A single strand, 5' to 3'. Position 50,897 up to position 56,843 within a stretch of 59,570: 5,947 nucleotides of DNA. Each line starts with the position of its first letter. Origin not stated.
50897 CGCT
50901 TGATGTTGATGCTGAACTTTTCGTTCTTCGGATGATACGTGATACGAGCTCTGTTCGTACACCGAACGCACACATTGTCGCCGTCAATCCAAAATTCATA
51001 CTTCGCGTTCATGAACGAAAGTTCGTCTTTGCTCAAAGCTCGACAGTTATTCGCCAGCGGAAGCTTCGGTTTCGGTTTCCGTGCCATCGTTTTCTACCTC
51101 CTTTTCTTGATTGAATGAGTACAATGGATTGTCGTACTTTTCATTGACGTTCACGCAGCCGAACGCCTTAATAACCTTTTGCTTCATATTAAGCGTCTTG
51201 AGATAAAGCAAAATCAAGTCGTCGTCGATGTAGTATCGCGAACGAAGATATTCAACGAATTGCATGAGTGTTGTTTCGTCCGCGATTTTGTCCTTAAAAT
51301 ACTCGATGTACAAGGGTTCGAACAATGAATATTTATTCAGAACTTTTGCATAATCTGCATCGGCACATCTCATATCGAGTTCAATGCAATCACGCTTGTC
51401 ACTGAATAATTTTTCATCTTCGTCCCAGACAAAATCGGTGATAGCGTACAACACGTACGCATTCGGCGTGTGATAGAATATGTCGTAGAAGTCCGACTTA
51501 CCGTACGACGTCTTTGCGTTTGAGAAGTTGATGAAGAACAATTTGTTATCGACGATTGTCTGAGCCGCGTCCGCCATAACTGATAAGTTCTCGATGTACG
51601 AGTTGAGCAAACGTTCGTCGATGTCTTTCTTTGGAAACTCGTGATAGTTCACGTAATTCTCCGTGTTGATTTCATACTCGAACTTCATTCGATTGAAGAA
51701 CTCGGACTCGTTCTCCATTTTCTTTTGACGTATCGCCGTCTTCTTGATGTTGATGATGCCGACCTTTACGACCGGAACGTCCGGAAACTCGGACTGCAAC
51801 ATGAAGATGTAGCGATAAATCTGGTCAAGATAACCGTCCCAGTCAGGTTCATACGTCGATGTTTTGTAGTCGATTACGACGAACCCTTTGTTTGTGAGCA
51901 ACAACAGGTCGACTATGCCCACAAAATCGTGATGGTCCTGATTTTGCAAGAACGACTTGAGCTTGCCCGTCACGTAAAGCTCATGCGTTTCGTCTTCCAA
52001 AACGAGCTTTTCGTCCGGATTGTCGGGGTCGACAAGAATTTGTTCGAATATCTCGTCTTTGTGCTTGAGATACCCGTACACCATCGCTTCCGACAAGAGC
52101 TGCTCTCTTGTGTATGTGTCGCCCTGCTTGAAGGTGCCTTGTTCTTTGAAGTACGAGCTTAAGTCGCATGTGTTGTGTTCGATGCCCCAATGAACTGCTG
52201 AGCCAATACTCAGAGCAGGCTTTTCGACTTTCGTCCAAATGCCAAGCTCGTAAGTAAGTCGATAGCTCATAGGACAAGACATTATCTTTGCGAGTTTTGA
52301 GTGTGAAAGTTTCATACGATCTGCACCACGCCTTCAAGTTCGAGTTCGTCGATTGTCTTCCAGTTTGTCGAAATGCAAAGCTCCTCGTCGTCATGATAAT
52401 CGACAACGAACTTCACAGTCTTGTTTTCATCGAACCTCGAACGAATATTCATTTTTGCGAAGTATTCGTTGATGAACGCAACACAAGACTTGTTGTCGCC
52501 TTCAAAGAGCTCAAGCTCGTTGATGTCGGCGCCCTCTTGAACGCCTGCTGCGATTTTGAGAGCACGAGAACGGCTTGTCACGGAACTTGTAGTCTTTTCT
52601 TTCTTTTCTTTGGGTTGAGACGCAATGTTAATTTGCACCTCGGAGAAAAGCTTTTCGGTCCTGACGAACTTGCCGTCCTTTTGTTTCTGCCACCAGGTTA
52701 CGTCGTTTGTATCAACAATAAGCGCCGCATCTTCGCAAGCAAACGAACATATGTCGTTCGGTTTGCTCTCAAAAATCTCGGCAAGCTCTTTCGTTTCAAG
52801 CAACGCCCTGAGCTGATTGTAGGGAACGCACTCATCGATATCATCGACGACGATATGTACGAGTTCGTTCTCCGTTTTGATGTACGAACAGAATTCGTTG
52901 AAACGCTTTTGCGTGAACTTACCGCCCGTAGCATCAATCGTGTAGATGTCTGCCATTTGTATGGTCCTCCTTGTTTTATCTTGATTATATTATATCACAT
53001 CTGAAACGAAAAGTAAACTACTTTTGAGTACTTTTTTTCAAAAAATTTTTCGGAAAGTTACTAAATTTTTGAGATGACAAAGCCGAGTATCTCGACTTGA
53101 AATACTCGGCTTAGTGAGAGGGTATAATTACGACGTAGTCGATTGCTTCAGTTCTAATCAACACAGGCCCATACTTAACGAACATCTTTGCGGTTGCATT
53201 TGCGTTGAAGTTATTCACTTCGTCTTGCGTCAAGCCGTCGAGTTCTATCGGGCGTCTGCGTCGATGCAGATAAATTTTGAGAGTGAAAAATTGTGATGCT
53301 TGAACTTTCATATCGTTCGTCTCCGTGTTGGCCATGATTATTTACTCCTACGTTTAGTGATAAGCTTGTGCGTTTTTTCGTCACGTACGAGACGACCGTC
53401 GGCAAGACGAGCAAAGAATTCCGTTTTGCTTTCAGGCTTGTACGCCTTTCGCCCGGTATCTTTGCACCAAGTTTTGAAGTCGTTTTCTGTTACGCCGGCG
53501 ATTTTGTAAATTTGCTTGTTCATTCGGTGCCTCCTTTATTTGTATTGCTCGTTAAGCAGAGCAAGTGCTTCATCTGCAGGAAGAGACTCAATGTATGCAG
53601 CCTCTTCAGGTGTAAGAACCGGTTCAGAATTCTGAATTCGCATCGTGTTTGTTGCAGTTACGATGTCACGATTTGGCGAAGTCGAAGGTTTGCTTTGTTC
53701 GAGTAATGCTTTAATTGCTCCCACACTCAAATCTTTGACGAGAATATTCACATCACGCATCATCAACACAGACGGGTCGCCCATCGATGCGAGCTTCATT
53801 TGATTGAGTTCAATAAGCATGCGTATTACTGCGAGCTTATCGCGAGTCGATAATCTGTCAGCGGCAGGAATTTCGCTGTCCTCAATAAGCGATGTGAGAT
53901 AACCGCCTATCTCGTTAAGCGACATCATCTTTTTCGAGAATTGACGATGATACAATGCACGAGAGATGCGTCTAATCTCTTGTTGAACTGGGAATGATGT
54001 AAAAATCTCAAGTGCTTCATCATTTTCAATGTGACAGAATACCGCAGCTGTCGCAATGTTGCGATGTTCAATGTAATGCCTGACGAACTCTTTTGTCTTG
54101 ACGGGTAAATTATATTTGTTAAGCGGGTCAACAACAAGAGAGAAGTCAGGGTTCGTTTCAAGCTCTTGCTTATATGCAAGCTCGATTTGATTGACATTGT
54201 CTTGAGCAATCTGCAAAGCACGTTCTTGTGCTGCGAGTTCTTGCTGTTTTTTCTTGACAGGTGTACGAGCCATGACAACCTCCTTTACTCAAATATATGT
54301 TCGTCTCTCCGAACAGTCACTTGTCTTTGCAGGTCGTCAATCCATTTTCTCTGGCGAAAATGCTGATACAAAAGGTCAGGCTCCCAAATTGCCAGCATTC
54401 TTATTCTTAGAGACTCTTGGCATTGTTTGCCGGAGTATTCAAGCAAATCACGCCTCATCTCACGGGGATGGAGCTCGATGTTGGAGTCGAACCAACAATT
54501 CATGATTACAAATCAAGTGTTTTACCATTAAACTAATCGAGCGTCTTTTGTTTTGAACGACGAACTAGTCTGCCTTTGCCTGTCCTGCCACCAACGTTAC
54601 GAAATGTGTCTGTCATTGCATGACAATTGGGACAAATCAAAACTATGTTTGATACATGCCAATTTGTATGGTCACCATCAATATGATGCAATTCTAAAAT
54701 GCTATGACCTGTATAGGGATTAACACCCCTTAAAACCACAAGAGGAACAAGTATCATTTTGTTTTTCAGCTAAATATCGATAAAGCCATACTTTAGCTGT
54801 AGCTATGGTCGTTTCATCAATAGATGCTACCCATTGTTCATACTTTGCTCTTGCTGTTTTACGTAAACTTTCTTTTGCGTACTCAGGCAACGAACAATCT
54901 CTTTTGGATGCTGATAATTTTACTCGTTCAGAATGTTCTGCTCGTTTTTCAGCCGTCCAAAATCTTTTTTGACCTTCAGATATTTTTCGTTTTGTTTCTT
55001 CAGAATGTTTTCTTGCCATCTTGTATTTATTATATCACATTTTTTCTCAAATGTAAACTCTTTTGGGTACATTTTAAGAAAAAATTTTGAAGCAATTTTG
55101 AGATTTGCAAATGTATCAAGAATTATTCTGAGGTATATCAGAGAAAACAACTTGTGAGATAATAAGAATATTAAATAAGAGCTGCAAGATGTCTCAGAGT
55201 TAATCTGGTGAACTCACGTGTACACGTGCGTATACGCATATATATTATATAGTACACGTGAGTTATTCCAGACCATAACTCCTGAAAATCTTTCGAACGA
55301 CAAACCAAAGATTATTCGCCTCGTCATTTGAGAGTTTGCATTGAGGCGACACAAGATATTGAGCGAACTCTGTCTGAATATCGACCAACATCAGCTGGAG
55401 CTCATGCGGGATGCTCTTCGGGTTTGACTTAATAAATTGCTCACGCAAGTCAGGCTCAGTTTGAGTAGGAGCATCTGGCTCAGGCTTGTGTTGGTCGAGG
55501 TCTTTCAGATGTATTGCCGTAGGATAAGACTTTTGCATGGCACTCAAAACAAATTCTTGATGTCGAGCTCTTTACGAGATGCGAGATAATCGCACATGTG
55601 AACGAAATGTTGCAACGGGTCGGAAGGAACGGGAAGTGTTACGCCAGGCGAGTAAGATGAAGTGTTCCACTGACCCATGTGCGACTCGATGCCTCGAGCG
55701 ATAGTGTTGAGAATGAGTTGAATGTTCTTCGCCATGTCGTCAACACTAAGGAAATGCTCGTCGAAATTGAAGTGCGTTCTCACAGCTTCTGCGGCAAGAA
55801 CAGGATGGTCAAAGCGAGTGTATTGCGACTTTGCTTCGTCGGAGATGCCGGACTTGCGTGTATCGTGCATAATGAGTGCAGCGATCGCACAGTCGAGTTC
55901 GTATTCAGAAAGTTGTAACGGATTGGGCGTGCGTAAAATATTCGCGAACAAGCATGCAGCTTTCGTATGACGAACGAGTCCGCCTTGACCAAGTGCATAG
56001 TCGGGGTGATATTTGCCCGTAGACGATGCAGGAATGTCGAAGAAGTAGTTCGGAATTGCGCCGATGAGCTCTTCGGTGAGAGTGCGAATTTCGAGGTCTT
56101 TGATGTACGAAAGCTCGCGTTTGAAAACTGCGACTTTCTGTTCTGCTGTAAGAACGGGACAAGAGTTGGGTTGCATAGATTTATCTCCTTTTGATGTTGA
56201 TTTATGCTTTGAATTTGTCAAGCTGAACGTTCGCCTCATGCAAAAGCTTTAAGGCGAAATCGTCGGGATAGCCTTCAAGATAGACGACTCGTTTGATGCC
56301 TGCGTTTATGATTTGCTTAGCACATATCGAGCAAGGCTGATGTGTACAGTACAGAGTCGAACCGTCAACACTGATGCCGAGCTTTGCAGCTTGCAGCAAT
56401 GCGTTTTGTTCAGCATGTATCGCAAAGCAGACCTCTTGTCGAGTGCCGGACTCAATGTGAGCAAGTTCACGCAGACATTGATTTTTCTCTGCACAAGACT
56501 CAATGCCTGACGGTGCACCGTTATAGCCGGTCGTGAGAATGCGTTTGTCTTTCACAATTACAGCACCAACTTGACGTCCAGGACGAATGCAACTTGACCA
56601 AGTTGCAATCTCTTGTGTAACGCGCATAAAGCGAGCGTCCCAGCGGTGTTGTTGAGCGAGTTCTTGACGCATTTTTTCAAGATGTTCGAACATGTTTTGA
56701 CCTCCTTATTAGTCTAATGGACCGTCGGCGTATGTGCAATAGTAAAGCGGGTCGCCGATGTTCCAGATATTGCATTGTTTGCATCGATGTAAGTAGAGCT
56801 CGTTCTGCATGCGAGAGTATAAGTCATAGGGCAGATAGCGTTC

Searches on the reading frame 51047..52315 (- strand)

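Call 10: search_protein_families(library=pfam, proteins=[window:51047-52315:-])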
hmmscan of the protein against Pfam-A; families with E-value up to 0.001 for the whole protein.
window:51047-52315:- (422 aa): 1 family
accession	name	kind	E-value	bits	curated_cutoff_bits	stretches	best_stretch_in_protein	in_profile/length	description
PF12705.13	PDDEXK_1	-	1e-14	55.5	22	1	2-215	1-218/247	PD-(D/E)XK nuclease superfamily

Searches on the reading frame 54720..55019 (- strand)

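Call 40: search_protein_families(library=phrogs, proteins=[window:54720-55019:-], max_evalue=0.001)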
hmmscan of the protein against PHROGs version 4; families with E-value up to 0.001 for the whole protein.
window:54720-55019:- (99 aa): 2 families
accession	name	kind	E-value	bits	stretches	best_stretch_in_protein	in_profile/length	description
phrog_655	-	DNA, RNA and nucleotide metabolism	0.00015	22.8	1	3-95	144-214/343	homing endonuclease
phrog_314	-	DNA, RNA and nucleotide metabolism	0.00055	20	1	3-62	285-338/574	homing endonuclease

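Call 42: search_protein_families(library=pfam, proteins=[window:54720-55019:-], max_evalue=0.01)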
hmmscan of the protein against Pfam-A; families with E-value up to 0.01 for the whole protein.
window:54720-55019:- (99 aa): 1 family
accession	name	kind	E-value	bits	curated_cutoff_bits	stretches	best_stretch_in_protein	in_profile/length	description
PF07460.16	NUMOD3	-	0.00092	19.5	20.4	1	3-17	2-16/37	NUMOD3 motif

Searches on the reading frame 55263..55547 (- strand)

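Call 40: search_protein_families(library=phrogs, proteins=[window:55263-55547:-], max_evalue=0.001)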
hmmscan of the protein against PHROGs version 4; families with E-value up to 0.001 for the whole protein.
window:55263-55547:- (94 aa): 0 families

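Call 42: search_protein_families(library=pfam, proteins=[window:55263-55547:-], max_evalue=0.01)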
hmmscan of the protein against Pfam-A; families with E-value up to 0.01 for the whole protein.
window:55263-55547:- (94 aa): 1 family
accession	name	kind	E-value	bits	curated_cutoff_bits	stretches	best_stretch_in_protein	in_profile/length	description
PF12095.13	CRR7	-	0.0091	16.8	25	0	36-85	34-82/84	Protein CHLORORESPIRATORY REDUCTION 7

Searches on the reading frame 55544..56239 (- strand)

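Call 54: search_protein_families(library=pfam, proteins=[window:55544-56239:-], max_evalue=0.01)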
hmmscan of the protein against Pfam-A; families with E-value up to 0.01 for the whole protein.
window:55544-56239:- (231 aa): 1 family
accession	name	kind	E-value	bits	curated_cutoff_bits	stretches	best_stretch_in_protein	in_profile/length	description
PF01966.28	HD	-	3.3e-05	24.6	22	1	101-220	15-114/116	HD domain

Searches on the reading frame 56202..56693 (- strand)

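Call 55: search_protein_families(library=pfam, proteins=[window:56202-56693:-], max_evalue=0.01)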
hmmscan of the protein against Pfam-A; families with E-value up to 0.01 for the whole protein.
window:56202-56693:- (163 aa): 3 families
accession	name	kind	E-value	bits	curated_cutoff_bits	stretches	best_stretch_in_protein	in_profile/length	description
PF00383.29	dCMP_cyt_deam_1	-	9.2e-26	90.1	25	1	17-139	2-101/102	Cytidine and deoxycytidylate deaminase zinc-binding region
PF14437.12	MafB19-deam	-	4.2e-19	69.3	27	1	39-145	22-106/142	MafB19-like deaminase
PF14439.12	Bd3614-deam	-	1.5e-05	25.4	38.5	1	92-140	35-90/113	Bd3614-like deaminase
